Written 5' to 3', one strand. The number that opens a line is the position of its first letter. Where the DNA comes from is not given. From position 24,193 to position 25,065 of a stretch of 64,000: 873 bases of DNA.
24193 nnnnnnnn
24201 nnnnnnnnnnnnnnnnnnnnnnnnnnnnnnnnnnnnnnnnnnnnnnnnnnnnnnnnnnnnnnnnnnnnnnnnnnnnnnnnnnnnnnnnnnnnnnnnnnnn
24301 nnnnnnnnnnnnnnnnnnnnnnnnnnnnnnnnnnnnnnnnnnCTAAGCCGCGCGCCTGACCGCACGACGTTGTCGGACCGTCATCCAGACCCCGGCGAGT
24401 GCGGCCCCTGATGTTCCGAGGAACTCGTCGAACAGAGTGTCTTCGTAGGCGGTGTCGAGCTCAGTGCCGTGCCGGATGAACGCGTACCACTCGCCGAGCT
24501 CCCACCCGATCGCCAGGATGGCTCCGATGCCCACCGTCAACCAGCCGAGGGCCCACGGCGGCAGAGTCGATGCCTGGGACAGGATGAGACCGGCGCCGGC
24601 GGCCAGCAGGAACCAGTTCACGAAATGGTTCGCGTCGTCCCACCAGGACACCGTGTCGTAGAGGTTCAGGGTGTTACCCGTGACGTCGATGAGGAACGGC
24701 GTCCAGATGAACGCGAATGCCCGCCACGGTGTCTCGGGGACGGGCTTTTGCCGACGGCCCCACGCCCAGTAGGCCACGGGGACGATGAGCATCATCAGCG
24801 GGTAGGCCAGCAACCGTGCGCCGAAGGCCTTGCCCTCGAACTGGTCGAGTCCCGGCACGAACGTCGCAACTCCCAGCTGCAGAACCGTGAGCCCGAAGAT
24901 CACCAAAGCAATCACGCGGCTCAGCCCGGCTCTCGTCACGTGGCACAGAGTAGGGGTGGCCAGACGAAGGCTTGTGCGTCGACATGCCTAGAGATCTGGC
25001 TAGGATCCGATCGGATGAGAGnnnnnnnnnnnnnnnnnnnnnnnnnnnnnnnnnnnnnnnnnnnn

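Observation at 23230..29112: Identical operator-like motif upstream of the GcvT-like aminomethyltransferase and the Rieske oxygenase genes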

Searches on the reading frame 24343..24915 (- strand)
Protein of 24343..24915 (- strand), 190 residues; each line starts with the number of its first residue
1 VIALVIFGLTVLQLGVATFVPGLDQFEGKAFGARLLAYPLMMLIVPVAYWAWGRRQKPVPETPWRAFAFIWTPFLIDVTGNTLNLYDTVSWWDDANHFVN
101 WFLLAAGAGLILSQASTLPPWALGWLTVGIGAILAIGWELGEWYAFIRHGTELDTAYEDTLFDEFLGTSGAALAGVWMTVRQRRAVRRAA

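Call 22: search_protein_families(library=pfam, proteins=[window:24343-24915:-], max_evalue=0.01)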
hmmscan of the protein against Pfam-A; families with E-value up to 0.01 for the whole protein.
window:24343-24915:- (190 aa): 0 families
